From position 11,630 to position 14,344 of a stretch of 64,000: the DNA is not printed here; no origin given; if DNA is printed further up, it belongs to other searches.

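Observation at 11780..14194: Soluble Lon-like protease with an arginine in the P-loop lysine position (LonC-like), directly after hjc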

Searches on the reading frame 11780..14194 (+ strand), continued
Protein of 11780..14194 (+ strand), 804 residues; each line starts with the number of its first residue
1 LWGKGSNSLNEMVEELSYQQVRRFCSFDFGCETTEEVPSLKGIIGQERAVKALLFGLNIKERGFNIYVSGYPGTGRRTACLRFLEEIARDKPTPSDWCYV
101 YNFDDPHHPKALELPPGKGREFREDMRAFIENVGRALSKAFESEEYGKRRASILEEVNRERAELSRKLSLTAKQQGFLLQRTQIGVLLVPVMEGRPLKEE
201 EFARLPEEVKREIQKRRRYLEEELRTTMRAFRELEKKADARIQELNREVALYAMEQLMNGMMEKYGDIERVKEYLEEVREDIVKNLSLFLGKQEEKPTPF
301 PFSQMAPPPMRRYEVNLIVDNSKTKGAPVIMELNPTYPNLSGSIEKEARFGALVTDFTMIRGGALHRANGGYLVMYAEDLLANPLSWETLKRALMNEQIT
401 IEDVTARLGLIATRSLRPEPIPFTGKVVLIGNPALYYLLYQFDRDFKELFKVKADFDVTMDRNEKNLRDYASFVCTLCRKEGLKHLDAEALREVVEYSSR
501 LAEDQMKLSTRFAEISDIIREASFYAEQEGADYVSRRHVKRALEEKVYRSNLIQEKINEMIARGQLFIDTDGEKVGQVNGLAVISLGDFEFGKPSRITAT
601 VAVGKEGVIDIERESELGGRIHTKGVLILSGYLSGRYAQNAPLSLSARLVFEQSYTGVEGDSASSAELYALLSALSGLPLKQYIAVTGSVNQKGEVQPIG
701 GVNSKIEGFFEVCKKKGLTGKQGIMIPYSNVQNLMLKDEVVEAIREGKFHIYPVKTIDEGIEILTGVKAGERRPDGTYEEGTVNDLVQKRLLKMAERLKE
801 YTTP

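Call 7: find_homologous_proteins(query=window:11780-14194:+, max_evalue=1e-10)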
Query window:11780-14194:+ (804 aa): 7937 proteins with E <= 1e-10 among 8000 candidates; the best 120 are listed.
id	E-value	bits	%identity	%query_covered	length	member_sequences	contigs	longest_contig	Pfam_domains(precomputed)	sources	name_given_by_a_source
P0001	0.0e+0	1754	99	99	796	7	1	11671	PF13654.13,PF20436.5,PF05362.20,PF20437.4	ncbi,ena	-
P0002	0.0e+0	1450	80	98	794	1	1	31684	PF13654.13,PF20436.5,PF05362.20,PF20437.4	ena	-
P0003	0.0e+0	1361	75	98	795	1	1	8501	PF13654.13,PF20436.5,PF05362.20,PF20437.4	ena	-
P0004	0.0e+0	1333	74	99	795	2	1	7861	PF13654.13,PF20436.5,PF05362.20,PF20437.4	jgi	jgi:lon-related putative ATP-dependent protease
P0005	0.0e+0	1317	73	99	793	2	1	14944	PF13654.13,PF20436.5,PF05362.20,PF20437.4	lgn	-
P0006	0.0e+0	1293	70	99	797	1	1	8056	PF13654.13,PF20436.5,PF05362.20,PF20437.4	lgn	-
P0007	0.0e+0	1217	67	98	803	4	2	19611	PF13654.13,PF20436.5,PF05362.20,PF20437.4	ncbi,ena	-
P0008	0.0e+0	1212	67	98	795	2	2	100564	PF13654.13,PF20436.5,PF05362.20,PF20437.4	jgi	-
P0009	0.0e+0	1198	66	98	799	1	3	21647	PF13654.13,PF20436.5,PF05362.20,PF20437.4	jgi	-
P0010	0.0e+0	1194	66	98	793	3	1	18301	PF13654.13,PF20436.5,PF05362.20,PF20437.4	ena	-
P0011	0.0e+0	1191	66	98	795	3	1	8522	PF13654.13,PF20436.5,PF05362.20,PF20437.4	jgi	-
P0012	0.0e+0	1190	65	99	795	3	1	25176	PF13654.13,PF20436.5,PF05362.20,PF20437.4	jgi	-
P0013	0.0e+0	1186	65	98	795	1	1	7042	PF13654.13,PF20436.5,PF05362.20,PF20437.4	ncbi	-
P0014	0.0e+0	1182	65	98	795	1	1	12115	PF13654.13,PF20436.5,PF05362.20,PF20437.4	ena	-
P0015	0.0e+0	1182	65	98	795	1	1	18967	PF13654.13,PF20436.5,PF05362.20,PF20437.4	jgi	-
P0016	0.0e+0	1181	65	98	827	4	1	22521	PF13654.13,PF20436.5,PF05362.20,PF20437.4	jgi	-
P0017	0.0e+0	1181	65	98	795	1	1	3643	PF13654.13,PF20436.5,PF05362.20,PF20437.4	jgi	-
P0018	0.0e+0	1172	65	98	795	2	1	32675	PF13654.13,PF20436.5,PF05362.20,PF20437.4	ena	-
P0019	0.0e+0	1168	64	99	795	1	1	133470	PF13654.13,PF20436.5,PF05362.20,PF20437.4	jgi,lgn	jgi:lon-related putative ATP-dependent protease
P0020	0.0e+0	1168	65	98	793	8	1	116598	PF13654.13,PF20436.5,PF05362.20,PF20437.4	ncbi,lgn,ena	-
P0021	0.0e+0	1166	65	96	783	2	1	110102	PF13654.13,PF20436.5,PF05362.20,PF20437.4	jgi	-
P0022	0.0e+0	1165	64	98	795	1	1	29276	PF13654.13,PF20436.5,PF05362.20,PF20437.4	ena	-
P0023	0.0e+0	1163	64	98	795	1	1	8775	PF13654.13,PF20436.5,PF05362.20,PF20437.4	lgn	-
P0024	0.0e+0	1161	64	98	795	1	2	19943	PF13654.13,PF20436.5,PF05362.20,PF20437.4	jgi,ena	-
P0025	0.0e+0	1158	65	98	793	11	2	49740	PF13654.13,PF20436.5,PF05362.20,PF20437.4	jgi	jgi:lon-related putative ATP-dependent protease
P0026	0.0e+0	1152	64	98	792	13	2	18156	PF13654.13,PF20436.5,PF05362.20,PF20437.4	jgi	-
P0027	0.0e+0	1151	64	98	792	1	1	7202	PF13654.13,PF20436.5,PF05362.20,PF20437.4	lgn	-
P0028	0.0e+0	1150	65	98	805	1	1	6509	PF13654.13,PF20436.5,PF05362.20,PF20437.4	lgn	-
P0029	0.0e+0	1150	64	98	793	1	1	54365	PF13654.13,PF20436.5,PF05362.20,PF20437.4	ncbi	-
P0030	0.0e+0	1148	64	98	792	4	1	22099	PF13654.13,PF20436.5,PF05362.20,PF20437.4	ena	-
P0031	0.0e+0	1148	64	98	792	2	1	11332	PF13654.13,PF20436.5,PF05362.20,PF20437.4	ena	-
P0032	0.0e+0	1143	65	96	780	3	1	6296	PF13654.13,PF20436.5,PF05362.20,PF20437.4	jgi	-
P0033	0.0e+0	1139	63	98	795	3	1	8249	PF13654.13,PF20436.5,PF05362.20,PF20437.4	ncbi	-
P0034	0.0e+0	1139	63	98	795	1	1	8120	PF13654.13,PF20436.5,PF05362.20,PF20437.4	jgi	jgi:lon-related putative ATP-dependent protease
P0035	0.0e+0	1132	64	98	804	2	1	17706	PF13654.13,PF20436.5,PF05362.20,PF20437.4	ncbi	-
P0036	0.0e+0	1131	62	98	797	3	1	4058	PF13654.13,PF20436.5,PF05362.20,PF20437.4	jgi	jgi:lon-related putative ATP-dependent protease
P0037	0.0e+0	1130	63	98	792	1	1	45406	PF13654.13,PF20436.5,PF05362.20,PF20437.4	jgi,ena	-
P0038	0.0e+0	1130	64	98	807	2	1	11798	PF13654.13,PF20436.5,PF05362.20,PF20437.4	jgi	-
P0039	0.0e+0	1129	63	98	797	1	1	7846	PF13654.13,PF20436.5,PF05362.20,PF20437.4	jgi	jgi:lon-related putative ATP-dependent protease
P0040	0.0e+0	1127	64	98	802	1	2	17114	PF13654.13,PF20436.5,PF05362.20,PF20437.4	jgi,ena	-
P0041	0.0e+0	1126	63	98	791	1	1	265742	PF13654.13,PF20436.5,PF05362.20,PF20437.4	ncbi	ncbi:MAG: AAA family ATPase [Candidatus Bathyarchaeia archaeon]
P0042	0.0e+0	1126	63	98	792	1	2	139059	PF13654.13,PF20436.5,PF05362.20,PF20437.4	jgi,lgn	jgi:lon-related putative ATP-dependent protease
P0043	0.0e+0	1125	62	98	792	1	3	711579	PF13654.13,PF20436.5,PF05362.20,PF20437.4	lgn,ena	-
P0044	0.0e+0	1124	63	98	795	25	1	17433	PF13654.13,PF20436.5,PF05362.20,PF20437.4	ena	-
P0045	0.0e+0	1122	62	98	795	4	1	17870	PF13654.13,PF20436.5,PF05362.20,PF20437.4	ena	-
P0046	0.0e+0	1122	63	99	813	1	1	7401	PF13654.13,PF20436.5,PF05362.20,PF20437.4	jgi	jgi:lon-related putative ATP-dependent protease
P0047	0.0e+0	1122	64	98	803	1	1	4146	PF13654.13,PF20436.5,PF05362.20,PF20437.4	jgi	jgi:lon-related putative ATP-dependent protease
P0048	0.0e+0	1121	62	98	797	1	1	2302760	PF13654.13,PF20436.5,PF05362.20,PF20437.4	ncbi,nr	ncbi:MAG: AAA family ATPase [Candidatus Bathyarchaeota archaeon]|nr:MAG: AAA family ATPase [Candidat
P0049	0.0e+0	1121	64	98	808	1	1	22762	PF13654.13,PF20436.5,PF05362.20,PF20437.4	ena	-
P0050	0.0e+0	1121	64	98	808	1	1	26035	PF13654.13,PF20436.5,PF05362.20,PF20437.4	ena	-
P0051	0.0e+0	1121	62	99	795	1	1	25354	PF13654.13,PF20436.5,PF05362.20,PF20437.4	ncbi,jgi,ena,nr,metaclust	ncbi:MAG: ATP-dependent protease [Candidatus Bathyarchaeota archaeon B23]|nr:MAG: ATP-dependent prot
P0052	0.0e+0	1120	62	98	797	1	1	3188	PF13654.13,PF20436.5,PF05362.20,PF20437.4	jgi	jgi:lon-related putative ATP-dependent protease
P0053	0.0e+0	1119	64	96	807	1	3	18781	PF13654.13,PF20436.5,PF05362.20,PF20437.4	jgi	-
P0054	0.0e+0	1119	60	98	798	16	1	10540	PF13654.13,PF20436.5,PF05362.20,PF20437.4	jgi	-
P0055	0.0e+0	1119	63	98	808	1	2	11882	PF13654.13,PF20436.5,PF05362.20,PF20437.4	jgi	jgi:lon-related putative ATP-dependent protease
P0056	0.0e+0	1119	64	98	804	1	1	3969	PF13654.13,PF20436.5,PF05362.20,PF20437.4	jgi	-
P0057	0.0e+0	1119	62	98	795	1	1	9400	PF13654.13,PF20436.5,PF05362.20,PF20437.4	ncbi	-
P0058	0.0e+0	1119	64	98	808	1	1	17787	PF13654.13,PF20436.5,PF05362.20,PF20437.4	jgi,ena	-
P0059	0.0e+0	1118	64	98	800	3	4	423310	PF13654.13,PF20436.5,PF05362.20,PF20437.4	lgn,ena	-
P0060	0.0e+0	1118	64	98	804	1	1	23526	PF13654.13,PF20436.5,PF05362.20,PF20437.4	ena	-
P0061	0.0e+0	1118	62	98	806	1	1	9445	PF13654.13,PF20436.5,PF05362.20,PF20437.4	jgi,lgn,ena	jgi:lon-related putative ATP-dependent protease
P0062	0.0e+0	1118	63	98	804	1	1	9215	PF13654.13,PF20436.5,PF05362.20,PF20437.4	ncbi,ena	-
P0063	0.0e+0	1118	64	98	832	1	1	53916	PF13654.13,PF20436.5,PF05362.20,PF20437.4,PF13191.13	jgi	-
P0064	0.0e+0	1118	64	98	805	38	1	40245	PF13654.13,PF20436.5,PF05362.20,PF20437.4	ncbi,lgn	ncbi:MAG: AAA family ATPase [Candidatus Bathyarchaeia archaeon]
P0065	0.0e+0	1118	64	98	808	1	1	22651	PF13654.13,PF20436.5,PF05362.20,PF20437.4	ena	-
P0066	0.0e+0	1118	62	98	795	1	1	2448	PF13654.13,PF20436.5,PF05362.20,PF20437.4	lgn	-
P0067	0.0e+0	1118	62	98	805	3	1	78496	PF13654.13,PF20436.5,PF05362.20,PF20437.4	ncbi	-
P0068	0.0e+0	1117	63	98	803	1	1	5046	PF13654.13,PF20436.5,PF05362.20,PF20437.4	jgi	-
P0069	0.0e+0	1117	64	98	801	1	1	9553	PF13654.13,PF20436.5,PF05362.20,PF20437.4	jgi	-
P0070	0.0e+0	1117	63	98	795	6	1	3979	PF13654.13,PF20436.5,PF05362.20,PF20437.4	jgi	-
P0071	0.0e+0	1117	64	98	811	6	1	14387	PF13654.13,PF20436.5,PF05362.20,PF20437.4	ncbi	-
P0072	0.0e+0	1117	64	98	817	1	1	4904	PF13654.13,PF20436.5,PF05362.20,PF20437.4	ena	-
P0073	0.0e+0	1117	64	98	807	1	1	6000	PF13654.13,PF20436.5,PF05362.20,PF20437.4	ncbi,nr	ncbi:MAG: AAA family ATPase [Candidatus Bathyarchaeota archaeon]|nr:AAA family ATPase [Candidatus Ba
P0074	0.0e+0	1117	64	98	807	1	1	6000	PF13654.13,PF20436.5,PF05362.20,PF20437.4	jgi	-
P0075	0.0e+0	1116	64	96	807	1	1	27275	PF13654.13,PF20436.5,PF05362.20,PF20437.4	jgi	-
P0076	0.0e+0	1116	63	98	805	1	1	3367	PF13654.13,PF20436.5,PF05362.20,PF20437.4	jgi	jgi:lon-related putative ATP-dependent protease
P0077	0.0e+0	1115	63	98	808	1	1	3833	PF13654.13,PF20436.5,PF05362.20,PF20437.4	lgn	-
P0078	0.0e+0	1115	63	99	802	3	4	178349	PF13654.13,PF20436.5,PF05362.20,PF20437.4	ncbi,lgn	ncbi:MAG: ATP-binding protein [Candidatus Bathyarchaeia archaeon]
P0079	0.0e+0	1115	61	99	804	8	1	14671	PF13654.13,PF20436.5,PF05362.20,PF20437.4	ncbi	ncbi:MAG: ATP-binding protein [Candidatus Bathyarchaeia archaeon]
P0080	0.0e+0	1115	62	98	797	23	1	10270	PF13654.13,PF20436.5,PF05362.20,PF20437.4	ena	-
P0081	0.0e+0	1115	62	98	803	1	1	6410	PF13654.13,PF20436.5,PF05362.20,PF20437.4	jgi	-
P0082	0.0e+0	1115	64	99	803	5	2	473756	PF13654.13,PF20436.5,PF05362.20,PF20437.4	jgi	-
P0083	0.0e+0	1115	63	98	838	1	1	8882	PF13654.13,PF20436.5,PF05362.20,PF20437.4,PF13191.13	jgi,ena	-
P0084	0.0e+0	1114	63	98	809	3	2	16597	PF13654.13,PF20436.5,PF05362.20,PF20437.4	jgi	-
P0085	0.0e+0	1114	62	99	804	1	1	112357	PF13654.13,PF20436.5,PF05362.20,PF20437.4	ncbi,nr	ncbi:MAG: AAA family ATPase [Candidatus Bathyarchaeota archaeon]|nr:AAA family ATPase [Candidatus Ba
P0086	0.0e+0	1114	64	96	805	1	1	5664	PF13654.13,PF20436.5,PF05362.20,PF20437.4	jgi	-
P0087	0.0e+0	1114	62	98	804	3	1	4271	PF13654.13,PF20436.5,PF05362.20,PF20437.4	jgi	-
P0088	0.0e+0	1114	62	98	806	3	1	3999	PF13654.13,PF20436.5,PF05362.20,PF20437.4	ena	-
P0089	0.0e+0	1113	63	98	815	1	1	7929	PF13654.13,PF20436.5,PF05362.20,PF20437.4,PF13191.13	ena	-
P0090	0.0e+0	1113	63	99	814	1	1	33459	PF13654.13,PF20436.5,PF05362.20,PF20437.4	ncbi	-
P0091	0.0e+0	1113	63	98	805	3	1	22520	PF13654.13,PF20436.5,PF05362.20,PF20437.4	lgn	-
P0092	0.0e+0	1112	63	98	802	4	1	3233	PF13654.13,PF20436.5,PF05362.20,PF20437.4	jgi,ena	jgi:lon-related putative ATP-dependent protease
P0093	0.0e+0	1112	62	98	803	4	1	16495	PF13654.13,PF20436.5,PF05362.20,PF20437.4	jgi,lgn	jgi:lon-related putative ATP-dependent protease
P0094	0.0e+0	1112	64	98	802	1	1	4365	PF13654.13,PF20436.5,PF05362.20,PF20437.4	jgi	-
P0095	0.0e+0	1112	63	98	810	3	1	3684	PF13654.13,PF20436.5,PF05362.20,PF20437.4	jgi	jgi:lon-related putative ATP-dependent protease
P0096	0.0e+0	1112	62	98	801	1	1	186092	PF13654.13,PF20436.5,PF05362.20,PF20437.4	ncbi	ncbi:MAG: Lon protease family protein [Nitrososphaerales archaeon]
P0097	0.0e+0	1112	61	98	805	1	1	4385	PF13654.13,PF20436.5,PF05362.20,PF20437.4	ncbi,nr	ncbi:MAG TPA: ATP-binding protein [Candidatus Acidoferrum sp.]|nr:ATP-binding protein [Candidatus Ac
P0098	0.0e+0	1112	62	98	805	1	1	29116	PF13654.13,PF20436.5,PF05362.20,PF20437.4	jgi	jgi:lon-related putative ATP-dependent protease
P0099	0.0e+0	1112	63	98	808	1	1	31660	PF13654.13,PF20436.5,PF05362.20,PF20437.4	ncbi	-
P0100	0.0e+0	1112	62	98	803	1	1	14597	PF13654.13,PF20436.5,PF05362.20,PF20437.4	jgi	jgi:lon-related putative ATP-dependent protease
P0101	0.0e+0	1111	63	98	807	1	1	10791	PF13654.13,PF20436.5,PF05362.20,PF20437.4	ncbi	-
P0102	0.0e+0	1111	63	99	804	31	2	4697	PF13654.13,PF20436.5,PF05362.20,PF20437.4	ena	-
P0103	0.0e+0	1110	62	98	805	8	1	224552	PF13654.13,PF20436.5,PF05362.20,PF20437.4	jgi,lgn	jgi:lon-related putative ATP-dependent protease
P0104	0.0e+0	1110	62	98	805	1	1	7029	PF13654.13,PF20436.5,PF05362.20,PF20437.4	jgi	jgi:lon-related putative ATP-dependent protease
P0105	0.0e+0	1110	62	98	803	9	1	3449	PF13654.13,PF20436.5,PF05362.20,PF20437.4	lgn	-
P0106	0.0e+0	1110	63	98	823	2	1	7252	PF13654.13,PF20436.5,PF05362.20,PF20437.4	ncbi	-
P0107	0.0e+0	1109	62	99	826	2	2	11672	PF13654.13,PF20436.5,PF05362.20,PF20437.4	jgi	-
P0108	0.0e+0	1109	62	99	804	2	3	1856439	PF13654.13,PF20436.5,PF05362.20,PF20437.4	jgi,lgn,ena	-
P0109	0.0e+0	1109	63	98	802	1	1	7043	PF13654.13,PF20436.5,PF05362.20,PF20437.4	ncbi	-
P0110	0.0e+0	1109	62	98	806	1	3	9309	PF13654.13,PF20436.5,PF05362.20,PF20437.4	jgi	jgi:lon-related putative ATP-dependent protease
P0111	0.0e+0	1108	62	98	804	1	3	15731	PF13654.13,PF20436.5,PF05362.20,PF20437.4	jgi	jgi:lon-related putative ATP-dependent protease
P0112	0.0e+0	1108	63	98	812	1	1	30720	PF13654.13,PF20436.5,PF05362.20,PF20437.4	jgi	jgi:lon-related putative ATP-dependent protease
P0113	0.0e+0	1108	60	100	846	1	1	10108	PF13654.13,PF20436.5,PF05362.20,PF20437.4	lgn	-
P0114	0.0e+0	1108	61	98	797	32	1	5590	PF13654.13,PF20436.5,PF05362.20,PF20437.4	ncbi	-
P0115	0.0e+0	1108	62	98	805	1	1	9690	PF13654.13,PF20436.5,PF05362.20,PF20437.4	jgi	jgi:lon-related putative ATP-dependent protease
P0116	0.0e+0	1108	61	98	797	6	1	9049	PF13654.13,PF20436.5,PF05362.20,PF20437.4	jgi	jgi:lon-related putative ATP-dependent protease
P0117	0.0e+0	1108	63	98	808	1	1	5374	PF13654.13,PF20436.5,PF05362.20,PF20437.4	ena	-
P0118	0.0e+0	1108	63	98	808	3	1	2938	PF13654.13,PF20436.5,PF05362.20,PF20437.4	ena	-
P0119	0.0e+0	1107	64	98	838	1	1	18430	PF13654.13,PF20436.5,PF05362.20,PF20437.4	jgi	jgi:lon-related putative ATP-dependent protease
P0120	0.0e+0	1107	63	98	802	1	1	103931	PF13654.13,PF20436.5,PF05362.20,PF20437.4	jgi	-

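Call 13: list_cluster_members(proteins=[P0001, P0002, P0007])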
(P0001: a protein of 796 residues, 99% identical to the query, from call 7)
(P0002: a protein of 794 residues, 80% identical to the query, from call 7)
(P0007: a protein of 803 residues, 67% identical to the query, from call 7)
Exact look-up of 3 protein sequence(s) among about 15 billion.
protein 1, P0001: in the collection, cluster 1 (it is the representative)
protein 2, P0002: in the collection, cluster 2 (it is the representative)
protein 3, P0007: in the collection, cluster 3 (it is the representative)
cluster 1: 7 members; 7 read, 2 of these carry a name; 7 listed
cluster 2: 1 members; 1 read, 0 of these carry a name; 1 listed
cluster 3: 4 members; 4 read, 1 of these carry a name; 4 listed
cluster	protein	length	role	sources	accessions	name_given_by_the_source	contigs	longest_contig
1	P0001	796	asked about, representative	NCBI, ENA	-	-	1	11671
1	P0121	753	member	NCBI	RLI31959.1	ATP-dependent protease, partial [Candidatus Bathyarchaeota archaeon]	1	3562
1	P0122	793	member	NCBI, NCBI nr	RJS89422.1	ATP-binding protein [Candidatus Bathyarchaeota archaeon] | MAG: ATP-binding protein [Candidatus Bathyarchaeota archaeon]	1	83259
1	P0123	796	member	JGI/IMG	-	-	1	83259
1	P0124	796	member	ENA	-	-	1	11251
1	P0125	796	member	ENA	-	-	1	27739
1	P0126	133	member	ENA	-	-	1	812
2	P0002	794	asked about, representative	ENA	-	-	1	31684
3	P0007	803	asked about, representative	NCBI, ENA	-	-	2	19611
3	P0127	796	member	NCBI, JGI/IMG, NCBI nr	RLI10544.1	ATP-dependent protease [Candidatus Bathyarchaeota archaeon] | MAG: ATP-dependent protease [Candidatus Bathyarchaeota archaeon]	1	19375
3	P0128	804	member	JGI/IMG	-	-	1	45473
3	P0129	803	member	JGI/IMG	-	-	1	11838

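Call 17: find_related_loci(query=A1, collection=genome_contigs, flank=8000)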
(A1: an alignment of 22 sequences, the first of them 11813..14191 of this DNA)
Query A1 (793 aa) in genome_contigs; peptide patterns used: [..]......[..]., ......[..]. (x = any residue, [..] = any of these).
600 stretches matched a pattern (row limit reached: there are more); 594 encode a relative of the query (tblastn E <= 1e-3); the best 80 are kept; 80 distinct loci.
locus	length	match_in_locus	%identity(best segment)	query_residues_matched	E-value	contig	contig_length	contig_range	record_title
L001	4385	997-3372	61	1-790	0e+0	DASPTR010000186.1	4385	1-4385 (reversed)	MAG TPA_asm: Candidatus Acidoferrum sp. isolate SMAG_U12282 k141_518773, whole genome shotgun sequence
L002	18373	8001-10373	62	1-790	0e+0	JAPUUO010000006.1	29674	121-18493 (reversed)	MAG: Candidatus Bathyarchaeota archaeon isolate 390cm_MaxBin_5k.016 NODE_1489_length_29674_cov_102.226510, whole genome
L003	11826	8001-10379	61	1-790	0e+0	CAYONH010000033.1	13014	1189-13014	MAG TPA_asm: uncultured Candidatus Bathyarchaeia archaeon isolate SRP068000_co4_41 genome assembly, contig: NODE_6545_le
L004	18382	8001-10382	61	1-792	0e+0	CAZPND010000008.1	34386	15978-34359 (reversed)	MAG TPA_asm: uncultured Candidatus Bathyarchaeia archaeon isolate binchicken_co262_253 genome assembly, contig: NODE_109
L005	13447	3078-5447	62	1-790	0e+0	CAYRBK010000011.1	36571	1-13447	MAG TPA_asm: uncultured Candidatus Bathyarchaeia archaeon isolate binchicken_co124_317 genome assembly, contig: NODE_345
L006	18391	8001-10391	59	1-792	0e+0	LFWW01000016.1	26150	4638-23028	MAG: miscellaneous Crenarchaeota group-6 archaeon AD8-1 WOR_8-12_2131, whole genome shotgun sequence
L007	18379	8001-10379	57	1-791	0e+0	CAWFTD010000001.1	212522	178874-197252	MAG: Candidatus Bathyarchaeota archaeon isolate MFD00709.bin.2.110 genome assembly, contig: contig_100508, whole genome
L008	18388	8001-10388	58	1-792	0e+0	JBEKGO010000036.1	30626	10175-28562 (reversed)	MAG: Candidatus Bathyarchaeia archaeon isolate SPRUCE 255 SPRUCE_255_36, whole genome shotgun sequence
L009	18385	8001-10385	58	1-792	0e+0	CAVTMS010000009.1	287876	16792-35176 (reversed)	MAG: Candidatus Bathyarchaeota archaeon isolate MFD05942.bin.2.57 genome assembly, contig: contig_33961, whole genome sh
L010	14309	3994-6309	60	20-790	0e+0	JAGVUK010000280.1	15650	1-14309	MAG: Methanomicrobiales archaeon isolate WAS_Bin_24 WAS_Bin_24_scaffold_2206, whole genome shotgun sequence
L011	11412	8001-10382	57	1-792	0e+0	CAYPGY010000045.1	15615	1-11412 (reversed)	MAG TPA_asm: uncultured Candidatus Bathyarchaeia archaeon isolate SRP167436_co1_131 genome assembly, contig: NODE_6107_l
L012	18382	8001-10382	57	1-790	0e+0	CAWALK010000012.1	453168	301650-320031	MAG: uncultured archaeon isolate MFD01872.bin.1.337 genome assembly, contig: contig_54388, whole genome shotgun sequence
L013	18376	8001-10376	58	1-790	0e+0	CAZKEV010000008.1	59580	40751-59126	MAG TPA_asm: uncultured Methanomicrobiales archaeon isolate binchicken_co376_199 genome assembly, contig: NODE_364_lengt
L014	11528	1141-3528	57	1-793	0e+0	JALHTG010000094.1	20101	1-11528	MAG: Candidatus Bathyarchaeota archaeon isolate PFL18 seq_3704673, whole genome shotgun sequence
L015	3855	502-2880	54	1-791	0e+0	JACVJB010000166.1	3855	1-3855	MAG: Actinomycetota bacterium isolate DG02_5.bin.278 contig166, whole genome shotgun sequence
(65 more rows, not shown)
